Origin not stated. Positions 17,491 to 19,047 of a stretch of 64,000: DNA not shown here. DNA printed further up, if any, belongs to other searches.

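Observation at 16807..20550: ftsE-ftsX followed by a coiled-coil papain-like peptidase and a PT-rich anchored surface protein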

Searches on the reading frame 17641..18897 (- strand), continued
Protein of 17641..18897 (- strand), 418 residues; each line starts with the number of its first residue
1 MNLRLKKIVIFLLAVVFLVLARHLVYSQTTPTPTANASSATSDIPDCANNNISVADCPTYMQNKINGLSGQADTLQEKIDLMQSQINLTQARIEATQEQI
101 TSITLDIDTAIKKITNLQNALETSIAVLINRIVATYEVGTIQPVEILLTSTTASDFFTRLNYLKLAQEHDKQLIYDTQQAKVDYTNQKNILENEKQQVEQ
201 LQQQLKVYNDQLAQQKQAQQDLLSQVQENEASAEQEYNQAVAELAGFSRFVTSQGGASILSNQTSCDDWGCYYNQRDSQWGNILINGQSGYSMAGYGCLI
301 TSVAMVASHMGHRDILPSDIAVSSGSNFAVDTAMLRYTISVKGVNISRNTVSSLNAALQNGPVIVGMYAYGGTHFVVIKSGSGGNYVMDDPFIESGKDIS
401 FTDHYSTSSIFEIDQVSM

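Call 29: search_protein_families(library=pfam, proteins=[L061:4972-5820:+, L061:3167-4867:+, L061:1835-2983:+, L068:2990-3742:-, L068:1799-2884:-, L068:5072-5677:-, L063:4178-5770:+, L063:2781-4181:+, L063:7243-8082:-, L063:8051-8815:-], max_evalue=0.001)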
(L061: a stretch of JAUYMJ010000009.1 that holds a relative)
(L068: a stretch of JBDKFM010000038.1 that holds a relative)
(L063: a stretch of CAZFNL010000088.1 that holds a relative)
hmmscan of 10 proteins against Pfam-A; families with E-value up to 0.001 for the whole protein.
L061:4972-5820:+ (282 aa): 1 family
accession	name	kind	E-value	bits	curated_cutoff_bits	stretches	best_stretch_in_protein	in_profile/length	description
PF03239.20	FTR1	-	5.9e-16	59.1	25.3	1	1-205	1-209/284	Iron permease FTR1 family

L061:3167-4867:+ (566 aa): 0 families

L061:1835-2983:+ (382 aa): 1 family
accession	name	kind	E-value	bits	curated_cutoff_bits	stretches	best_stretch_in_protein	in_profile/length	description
PF00999.27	Na_H_Exchanger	-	9.2e-30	104.2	26.2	1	12-355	2-364/375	Sodium/hydrogen exchanger, transmembrane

L068:2990-3742:- (250 aa): 0 families

L068:1799-2884:- (361 aa): 0 families

L068:5072-5677:- (201 aa): 2 families
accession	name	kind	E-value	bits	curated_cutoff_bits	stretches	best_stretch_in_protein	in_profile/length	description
PF06821.19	Ser_hydrolase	-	1.3e-12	48.4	22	1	20-183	1-160/172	Serine hydrolase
PF12697.13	Abhydrolase_6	-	0.00019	22.6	26.3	0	63-114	52-94/217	Alpha/beta hydrolase family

L063:4178-5770:+ (530 aa): 1 family
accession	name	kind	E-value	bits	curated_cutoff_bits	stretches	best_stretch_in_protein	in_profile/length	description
PF00884.28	Sulfatase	-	1.3e-06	28.4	25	1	186-442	2-247/301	Sulfatase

L063:2781-4181:+ (466 aa): 0 families

L063:7243-8082:- (279 aa): 2 families
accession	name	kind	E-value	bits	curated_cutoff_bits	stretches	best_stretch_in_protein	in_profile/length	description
PF00950.22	ABC-3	-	1.6e-65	221.6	20.1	1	12-266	2-256/258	ABC 3 transport family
PF01032.23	FecCD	-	2.6e-05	23.8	26.5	1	68-256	102-300/311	FecCD transport family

L063:8051-8815:- (254 aa): 3 families
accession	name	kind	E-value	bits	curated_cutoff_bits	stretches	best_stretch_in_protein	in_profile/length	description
PF00005.33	ABC_tran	-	1.6e-33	116.7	25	1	28-176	1-136/137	ABC transporter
PF13304.12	AAA_21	-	1.5e-09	38.8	27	1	148-208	237-299/304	AAA domain, putative AbiEii toxin, Type IV TA system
PF13555.12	AAA_29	-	0.00056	20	27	0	30-66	14-50/61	P-loop containing region of AAA domain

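Call 49: search_solved_structures(query=A1, max_evalue=1, show_alignments=4)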
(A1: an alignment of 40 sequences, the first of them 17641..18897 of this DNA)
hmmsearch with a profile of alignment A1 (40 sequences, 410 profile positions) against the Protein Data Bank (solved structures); distinct sequences matched with E-value up to 1: 44.
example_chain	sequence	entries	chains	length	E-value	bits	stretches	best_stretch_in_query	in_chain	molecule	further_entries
8hd0_E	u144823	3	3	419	2.1e-05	27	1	36-235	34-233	Murein hydrolase activator EnvC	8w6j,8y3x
4lin_A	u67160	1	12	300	0.00075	21.9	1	38-115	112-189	Tail needle protein gp26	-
7muc_AF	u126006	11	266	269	0.00076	21.9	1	28-115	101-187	DotF | IcmG (DotF)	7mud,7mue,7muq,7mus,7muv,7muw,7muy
6tpi_A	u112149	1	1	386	0.0027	20.1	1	40-235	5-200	Murein hydrolase activator EnvC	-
9jdd_A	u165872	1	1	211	0.048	16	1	318-373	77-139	Peptidase C39-like domain-containing protein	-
4zxq_A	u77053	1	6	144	0.13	14.5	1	37-109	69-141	Tail needle protein gp26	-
2yo3_A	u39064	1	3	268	0.17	14.1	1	50-117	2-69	GENERAL CONTROL PROTEIN GCN4, PUTATIVE INNER MEMBRANE PROTEIN, GENERAL CONTROL PROTEIN GCN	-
5h07_D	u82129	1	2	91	0.19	14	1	52-230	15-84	TNFAIP3-interacting protein 2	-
2d3e_A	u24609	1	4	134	0.2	13.9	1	39-103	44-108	General control protein GCN4 and Tropomyosin 1 alpha chain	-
1aa0_A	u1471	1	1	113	0.21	13.8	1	80-116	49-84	FIBRITIN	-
4ll7_A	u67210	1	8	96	0.24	13.6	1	151-213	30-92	SWI5-dependent HO expression protein 3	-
6icr_A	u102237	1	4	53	0.25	13.6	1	78-116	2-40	Coronin-like protein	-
6gap_A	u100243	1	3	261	0.26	13.6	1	41-117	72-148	Outer capsid protein sigma-1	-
6gaj_A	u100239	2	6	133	0.26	13.6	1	42-118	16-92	Outer capsid protein sigma-1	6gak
1c1g_A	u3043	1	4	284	0.26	13.5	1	35-102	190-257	TROPOMYOSIN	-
8aud_A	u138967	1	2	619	0.75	12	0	18-231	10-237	Cell wall-associated hydrolases (Invasion-associated proteins)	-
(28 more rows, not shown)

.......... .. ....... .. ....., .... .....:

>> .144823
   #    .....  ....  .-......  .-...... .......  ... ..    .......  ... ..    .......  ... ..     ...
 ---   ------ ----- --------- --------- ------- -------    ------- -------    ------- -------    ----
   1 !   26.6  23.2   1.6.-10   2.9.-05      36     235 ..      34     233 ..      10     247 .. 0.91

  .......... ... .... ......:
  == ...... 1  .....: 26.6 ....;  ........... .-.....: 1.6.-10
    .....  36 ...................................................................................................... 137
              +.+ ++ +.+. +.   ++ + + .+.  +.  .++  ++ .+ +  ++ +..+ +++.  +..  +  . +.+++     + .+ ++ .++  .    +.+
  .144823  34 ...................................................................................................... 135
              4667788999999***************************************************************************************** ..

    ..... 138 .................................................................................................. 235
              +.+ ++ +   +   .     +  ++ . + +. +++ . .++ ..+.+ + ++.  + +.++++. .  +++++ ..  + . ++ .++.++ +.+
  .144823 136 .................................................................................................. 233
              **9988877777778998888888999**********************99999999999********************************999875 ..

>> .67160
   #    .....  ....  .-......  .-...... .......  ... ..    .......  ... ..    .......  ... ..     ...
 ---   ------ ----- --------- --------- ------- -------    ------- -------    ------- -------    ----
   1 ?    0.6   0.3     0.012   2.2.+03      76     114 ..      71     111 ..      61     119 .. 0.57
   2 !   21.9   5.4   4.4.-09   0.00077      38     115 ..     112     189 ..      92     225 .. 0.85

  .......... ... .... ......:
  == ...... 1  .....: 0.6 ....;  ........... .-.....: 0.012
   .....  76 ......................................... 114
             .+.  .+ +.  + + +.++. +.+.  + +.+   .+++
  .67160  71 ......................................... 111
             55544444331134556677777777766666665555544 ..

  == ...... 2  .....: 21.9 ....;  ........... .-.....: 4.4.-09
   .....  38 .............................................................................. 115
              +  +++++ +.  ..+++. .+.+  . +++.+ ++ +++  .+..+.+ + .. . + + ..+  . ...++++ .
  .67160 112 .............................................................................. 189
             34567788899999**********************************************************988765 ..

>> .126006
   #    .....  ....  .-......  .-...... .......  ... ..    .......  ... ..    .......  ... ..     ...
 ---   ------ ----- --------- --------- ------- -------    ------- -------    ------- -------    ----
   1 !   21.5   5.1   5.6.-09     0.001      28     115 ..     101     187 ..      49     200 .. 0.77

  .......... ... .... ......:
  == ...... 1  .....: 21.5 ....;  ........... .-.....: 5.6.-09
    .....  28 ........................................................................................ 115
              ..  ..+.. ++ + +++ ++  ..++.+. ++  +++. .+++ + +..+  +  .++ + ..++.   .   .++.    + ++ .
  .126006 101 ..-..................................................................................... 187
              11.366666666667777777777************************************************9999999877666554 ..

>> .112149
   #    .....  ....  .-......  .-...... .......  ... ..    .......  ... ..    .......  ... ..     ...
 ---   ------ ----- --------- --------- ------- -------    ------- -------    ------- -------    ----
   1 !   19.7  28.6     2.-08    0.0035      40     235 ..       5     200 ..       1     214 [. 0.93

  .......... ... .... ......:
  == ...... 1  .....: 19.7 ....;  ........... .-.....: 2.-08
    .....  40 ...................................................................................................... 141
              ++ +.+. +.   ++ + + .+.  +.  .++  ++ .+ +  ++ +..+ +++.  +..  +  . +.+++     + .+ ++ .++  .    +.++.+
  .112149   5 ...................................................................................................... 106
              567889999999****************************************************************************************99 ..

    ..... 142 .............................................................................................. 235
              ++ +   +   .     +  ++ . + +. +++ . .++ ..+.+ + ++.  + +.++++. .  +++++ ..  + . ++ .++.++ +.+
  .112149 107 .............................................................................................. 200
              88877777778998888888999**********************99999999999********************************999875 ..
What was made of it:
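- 18139..18729 (-): Antiparallel coiled-coil hairpin (residues 57-253: helix 57-136, turn with short helix 143-148, helix 153-253). The family profile aligns collinearly with E. coli EnvC residues 34-233, E 2e-5 (call 49).
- On FtsEX-partnered coiled-coil wall hydrolases/activators (PcsB, CwlO, RipC, EnvC): Profile hit to EnvC 34-233, E 2e-5 (call 49).
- Closest known: EnvC. Same: It is the best solved relative of the coiled coil by sequence profile: collinear over EnvC 34-233, E 2e-5 (call 49).
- The family profile aligns collinearly with the E. coli EnvC coiled coil 34-233 at E 2e-5 (call 49). The family profile finds the FtsX-binding EnvC coiled coil as its best solved relative by sequence (call 49). 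The best sequence-level solved relative of the coiled coil is EnvC (call 49).
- Tried and rejected: The family profile was needed to find EnvC (call 49).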

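Call 60: search_protein_families(library=pfam, alignment_id=A1, max_evalue=0.01)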
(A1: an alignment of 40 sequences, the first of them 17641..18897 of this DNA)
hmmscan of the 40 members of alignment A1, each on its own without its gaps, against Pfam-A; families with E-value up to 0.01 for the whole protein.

A. member 1, window:17641-18897:- (418 aa): 4 families
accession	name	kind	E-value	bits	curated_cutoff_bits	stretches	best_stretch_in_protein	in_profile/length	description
PF13529.12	Peptidase_C39_2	-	1.1e-05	26.4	24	1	272-385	5-134/143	Peptidase_C39 like family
PF11932.13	DUF3450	-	2.1e-05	24.4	32.6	1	60-134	34-107/241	Protein of unknown function (DUF3450)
PF24568.1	CC_PcsB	-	0.00034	20.8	27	1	114-181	1-69/75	Peptidoglycan hydrolase PcsB, coiled-coil domain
PF24555.1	CC4_CEP85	-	0.00085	20.1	27.3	1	178-245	5-71/85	Centrosomal protein of 85 kDa-like, CC4 coiled-coil domain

B. families by the number of members that match (of 40 scanned): 63 families (the first 25 are shown)
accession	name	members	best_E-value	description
PF13529.12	Peptidase_C39_2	38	4.4e-09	Peptidase_C39 like family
PF24568.1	CC_PcsB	34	5.4e-08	Peptidoglycan hydrolase PcsB, coiled-coil domain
PF11932.13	DUF3450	28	3.6e-06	Protein of unknown function (DUF3450)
PF08614.16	ATG16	24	2.7e-07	Autophagy protein 16 (ATG16)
PF07889.17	DUF1664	18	5.5e-05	Protein of unknown function (DUF1664)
PF00038.26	Filament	16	2.8e-07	Intermediate filament protein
PF05667.16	CCDC22_CC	15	0.00031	CCDC22 protein coiled-coil region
PF24555.1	CC4_CEP85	12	0.00012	Centrosomal protein of 85 kDa-like, CC4 coiled-coil domain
PF03412.21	Peptidase_C39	9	0.00025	Peptidase C39 family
PF12795.12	MscS_porin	7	1.9e-06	Mechanosensitive ion channel porin domain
PF05911.16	FPP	7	0.00023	Filament-like plant protein, long coiled-coil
PF16331.10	TolA_bind_tri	6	0.00031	TolA binding protein trimerisation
PF13600.11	DUF4140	6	0.0026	N-terminal domain of unknown function (DUF4140)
PF10473.14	CENP-F_leu_zip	5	8.1e-05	Leucine-rich repeats of kinetochore protein Cenp-F/LEK1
PF07926.17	TPR_MLP1_2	5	0.00024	TPR/MLP1/MLP2-like protein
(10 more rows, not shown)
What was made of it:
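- On Pfam Peptidase_C39_2 (PF13529): 38 of 40 relatives match, best E 4e-9 (call 60).
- Closest known: PcsB of Streptococcus pneumoniae. Same: The coiled coil matches Pfam CC_PcsB in 34 of 40 family members (call 60).
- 34 of 40 members hit Pfam CC_PcsB, best E 5e-8 (call 60). 38 of 40 match C39_2 (call 60). Most members match the CC_PcsB model (call 60). 9 of 40 members also touch Pfam Peptidase_C39 (call 60).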

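Call 76: list_cluster_members(proteins=[P0001, P0329, P0283, P0294])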
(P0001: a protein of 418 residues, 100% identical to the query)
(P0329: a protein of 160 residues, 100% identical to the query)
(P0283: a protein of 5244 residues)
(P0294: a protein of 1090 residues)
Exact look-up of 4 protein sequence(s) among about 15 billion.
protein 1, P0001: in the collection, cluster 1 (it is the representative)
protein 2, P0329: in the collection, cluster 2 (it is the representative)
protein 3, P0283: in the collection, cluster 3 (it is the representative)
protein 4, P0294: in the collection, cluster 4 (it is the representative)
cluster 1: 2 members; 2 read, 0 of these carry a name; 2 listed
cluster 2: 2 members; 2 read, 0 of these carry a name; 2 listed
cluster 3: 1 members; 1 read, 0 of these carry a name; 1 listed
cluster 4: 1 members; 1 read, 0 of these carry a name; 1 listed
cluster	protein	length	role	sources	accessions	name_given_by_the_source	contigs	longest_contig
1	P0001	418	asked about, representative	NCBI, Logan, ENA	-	-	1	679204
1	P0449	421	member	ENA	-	-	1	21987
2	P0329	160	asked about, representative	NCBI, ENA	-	-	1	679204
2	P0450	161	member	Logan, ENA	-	-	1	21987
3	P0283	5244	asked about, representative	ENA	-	-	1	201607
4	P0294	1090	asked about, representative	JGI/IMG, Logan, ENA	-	-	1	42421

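Call 77: find_encoding_contigs(protein=P0001, flank=10000, max_places=2)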
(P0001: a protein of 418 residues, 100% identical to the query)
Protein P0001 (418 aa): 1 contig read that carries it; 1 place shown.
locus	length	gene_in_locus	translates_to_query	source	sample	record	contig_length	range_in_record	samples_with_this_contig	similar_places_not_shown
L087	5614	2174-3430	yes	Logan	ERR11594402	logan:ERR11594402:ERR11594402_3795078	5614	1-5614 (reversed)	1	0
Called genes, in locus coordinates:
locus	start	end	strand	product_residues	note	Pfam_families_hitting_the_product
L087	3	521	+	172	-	?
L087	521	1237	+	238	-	PF00005:ABC_tran, PF13304:AAA_21 (faint)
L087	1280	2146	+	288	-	PF18075:FtsX_ECD, PF02687:FtsX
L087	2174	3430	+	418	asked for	PF11932:DUF3450 (faint)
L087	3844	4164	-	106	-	-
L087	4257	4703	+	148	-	PF02367:TsaE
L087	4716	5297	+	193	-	PF01300:Sua5_yciO_yrdC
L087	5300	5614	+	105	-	?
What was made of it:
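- Tried and rejected: Cluster look-ups gave no organism name for the window's own contig (calls 76, 77).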
